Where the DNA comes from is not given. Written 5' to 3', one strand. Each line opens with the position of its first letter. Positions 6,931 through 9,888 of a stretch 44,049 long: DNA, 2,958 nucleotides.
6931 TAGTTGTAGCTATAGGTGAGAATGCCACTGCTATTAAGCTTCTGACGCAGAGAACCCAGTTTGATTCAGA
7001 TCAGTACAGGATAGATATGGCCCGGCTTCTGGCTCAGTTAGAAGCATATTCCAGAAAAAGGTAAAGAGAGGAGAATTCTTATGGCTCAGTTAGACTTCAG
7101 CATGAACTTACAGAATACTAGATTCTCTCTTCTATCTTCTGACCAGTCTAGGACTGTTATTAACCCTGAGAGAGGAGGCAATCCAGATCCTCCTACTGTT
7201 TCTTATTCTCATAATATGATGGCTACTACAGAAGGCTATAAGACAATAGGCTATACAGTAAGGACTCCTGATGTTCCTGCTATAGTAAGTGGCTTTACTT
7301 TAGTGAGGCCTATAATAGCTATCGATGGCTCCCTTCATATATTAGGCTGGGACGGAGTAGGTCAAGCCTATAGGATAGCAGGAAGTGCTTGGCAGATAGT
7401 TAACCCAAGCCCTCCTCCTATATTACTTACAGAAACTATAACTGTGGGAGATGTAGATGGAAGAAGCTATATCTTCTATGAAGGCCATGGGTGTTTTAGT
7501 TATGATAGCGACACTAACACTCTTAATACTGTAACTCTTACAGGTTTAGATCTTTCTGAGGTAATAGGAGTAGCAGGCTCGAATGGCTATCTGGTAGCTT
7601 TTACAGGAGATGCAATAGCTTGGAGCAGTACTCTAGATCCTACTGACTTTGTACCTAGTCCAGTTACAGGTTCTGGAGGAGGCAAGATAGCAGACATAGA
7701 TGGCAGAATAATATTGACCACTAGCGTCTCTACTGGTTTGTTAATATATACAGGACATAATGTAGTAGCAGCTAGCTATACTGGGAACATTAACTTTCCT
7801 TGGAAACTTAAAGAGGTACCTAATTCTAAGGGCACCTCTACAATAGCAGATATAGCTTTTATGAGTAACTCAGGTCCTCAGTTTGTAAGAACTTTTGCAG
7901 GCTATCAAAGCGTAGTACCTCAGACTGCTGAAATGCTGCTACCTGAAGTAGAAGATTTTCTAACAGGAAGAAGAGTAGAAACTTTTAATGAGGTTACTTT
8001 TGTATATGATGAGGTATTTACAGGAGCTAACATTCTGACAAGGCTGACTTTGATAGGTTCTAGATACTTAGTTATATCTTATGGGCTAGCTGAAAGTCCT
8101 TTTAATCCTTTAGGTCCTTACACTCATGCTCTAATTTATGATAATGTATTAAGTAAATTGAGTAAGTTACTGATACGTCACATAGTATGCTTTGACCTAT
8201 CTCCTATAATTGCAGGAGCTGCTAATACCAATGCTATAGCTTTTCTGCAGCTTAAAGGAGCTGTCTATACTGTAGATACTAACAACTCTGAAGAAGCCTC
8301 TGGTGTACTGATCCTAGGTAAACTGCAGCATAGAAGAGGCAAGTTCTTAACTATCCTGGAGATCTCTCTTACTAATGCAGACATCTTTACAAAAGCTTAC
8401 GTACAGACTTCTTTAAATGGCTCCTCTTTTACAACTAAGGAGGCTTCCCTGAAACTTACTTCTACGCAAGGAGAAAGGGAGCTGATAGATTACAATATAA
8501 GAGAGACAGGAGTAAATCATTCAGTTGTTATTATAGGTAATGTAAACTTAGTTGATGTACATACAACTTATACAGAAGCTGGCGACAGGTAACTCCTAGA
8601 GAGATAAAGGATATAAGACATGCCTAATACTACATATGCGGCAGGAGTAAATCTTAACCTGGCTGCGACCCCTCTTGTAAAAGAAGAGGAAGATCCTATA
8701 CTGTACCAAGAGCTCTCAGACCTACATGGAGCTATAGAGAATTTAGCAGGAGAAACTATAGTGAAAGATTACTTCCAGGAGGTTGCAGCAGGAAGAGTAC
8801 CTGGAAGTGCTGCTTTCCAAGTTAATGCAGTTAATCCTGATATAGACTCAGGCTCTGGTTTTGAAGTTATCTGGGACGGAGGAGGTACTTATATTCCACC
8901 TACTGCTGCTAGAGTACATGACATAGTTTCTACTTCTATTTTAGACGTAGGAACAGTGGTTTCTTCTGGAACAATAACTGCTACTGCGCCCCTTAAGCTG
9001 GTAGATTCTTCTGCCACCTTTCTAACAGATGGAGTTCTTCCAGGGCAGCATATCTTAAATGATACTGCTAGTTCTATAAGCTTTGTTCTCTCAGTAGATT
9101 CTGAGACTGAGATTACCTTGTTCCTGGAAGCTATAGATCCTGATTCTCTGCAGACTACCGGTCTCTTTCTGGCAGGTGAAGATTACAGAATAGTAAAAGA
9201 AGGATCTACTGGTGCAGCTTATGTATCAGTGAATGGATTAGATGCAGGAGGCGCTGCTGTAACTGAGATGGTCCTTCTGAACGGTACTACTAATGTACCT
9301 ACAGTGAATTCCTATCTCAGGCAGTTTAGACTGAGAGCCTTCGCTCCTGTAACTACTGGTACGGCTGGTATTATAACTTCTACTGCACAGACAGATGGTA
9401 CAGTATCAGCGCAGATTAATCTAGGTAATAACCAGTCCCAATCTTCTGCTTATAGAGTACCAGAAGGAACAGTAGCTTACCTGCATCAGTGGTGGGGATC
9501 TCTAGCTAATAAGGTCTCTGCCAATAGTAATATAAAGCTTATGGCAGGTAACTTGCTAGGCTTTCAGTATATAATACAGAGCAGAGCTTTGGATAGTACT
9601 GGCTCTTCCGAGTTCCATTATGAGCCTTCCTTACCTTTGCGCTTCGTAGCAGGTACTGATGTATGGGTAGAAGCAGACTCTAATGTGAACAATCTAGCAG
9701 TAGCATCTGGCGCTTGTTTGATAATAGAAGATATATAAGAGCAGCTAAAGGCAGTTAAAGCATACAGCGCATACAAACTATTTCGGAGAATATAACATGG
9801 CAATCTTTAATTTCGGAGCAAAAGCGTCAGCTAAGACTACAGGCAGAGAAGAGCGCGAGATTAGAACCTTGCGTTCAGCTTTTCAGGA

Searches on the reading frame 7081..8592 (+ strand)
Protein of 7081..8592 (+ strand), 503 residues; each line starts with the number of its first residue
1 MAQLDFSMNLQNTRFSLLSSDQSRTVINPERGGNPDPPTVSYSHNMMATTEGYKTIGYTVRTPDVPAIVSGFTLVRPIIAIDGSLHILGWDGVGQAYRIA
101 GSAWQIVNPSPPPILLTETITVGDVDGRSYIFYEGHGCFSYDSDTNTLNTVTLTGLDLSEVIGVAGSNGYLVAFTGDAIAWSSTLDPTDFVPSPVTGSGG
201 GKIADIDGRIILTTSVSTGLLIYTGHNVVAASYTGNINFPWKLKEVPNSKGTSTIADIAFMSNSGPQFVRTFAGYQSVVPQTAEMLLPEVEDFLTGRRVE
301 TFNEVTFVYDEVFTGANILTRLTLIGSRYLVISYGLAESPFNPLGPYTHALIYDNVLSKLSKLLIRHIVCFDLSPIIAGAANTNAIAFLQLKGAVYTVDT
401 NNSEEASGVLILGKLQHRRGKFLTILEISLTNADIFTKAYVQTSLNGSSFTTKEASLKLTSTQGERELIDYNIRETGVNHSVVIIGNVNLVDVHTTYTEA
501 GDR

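Call 5: search_protein_families(library=pfam, proteins=[window:7081-8592:+], max_evalue=0.01)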
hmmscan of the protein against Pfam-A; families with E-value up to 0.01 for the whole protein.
window:7081-8592:+ (503 aa): 0 families

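Call 6: search_protein_families(library=phrogs, proteins=[window:7081-8592:+], max_evalue=0.001)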
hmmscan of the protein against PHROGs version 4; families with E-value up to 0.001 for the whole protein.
window:7081-8592:+ (503 aa): 2 families
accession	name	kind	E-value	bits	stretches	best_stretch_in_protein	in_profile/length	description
phrog_16563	-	head and packaging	6.1e-07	28.6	1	163-296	208-342/1031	virion structural protein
phrog_3287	-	head and packaging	0.00029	20.8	1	178-252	174-252/524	virion structural protein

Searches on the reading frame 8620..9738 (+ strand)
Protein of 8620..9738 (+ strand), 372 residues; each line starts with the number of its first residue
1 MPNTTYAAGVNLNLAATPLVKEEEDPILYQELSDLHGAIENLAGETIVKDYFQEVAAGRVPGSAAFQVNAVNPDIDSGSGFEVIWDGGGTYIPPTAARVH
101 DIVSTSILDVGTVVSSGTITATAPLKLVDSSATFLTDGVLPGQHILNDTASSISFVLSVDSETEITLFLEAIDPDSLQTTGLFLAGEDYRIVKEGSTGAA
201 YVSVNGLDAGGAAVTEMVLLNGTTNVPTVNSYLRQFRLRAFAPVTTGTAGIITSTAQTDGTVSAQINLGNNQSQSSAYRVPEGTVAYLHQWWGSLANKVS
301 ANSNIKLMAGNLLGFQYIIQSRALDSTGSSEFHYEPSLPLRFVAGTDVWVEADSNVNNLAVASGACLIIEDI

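Call 5: search_protein_families(library=pfam, proteins=[window:8620-9738:+], max_evalue=0.01)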
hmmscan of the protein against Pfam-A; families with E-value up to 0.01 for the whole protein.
window:8620-9738:+ (372 aa): 0 families

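Call 6: search_protein_families(library=phrogs, proteins=[window:8620-9738:+], max_evalue=0.001)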
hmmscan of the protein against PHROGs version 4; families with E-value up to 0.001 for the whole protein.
window:8620-9738:+ (372 aa): 1 family
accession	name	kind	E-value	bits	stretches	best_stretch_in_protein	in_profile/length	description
phrog_8198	-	unknown function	4.4e-21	76.4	1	194-369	94-259/262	-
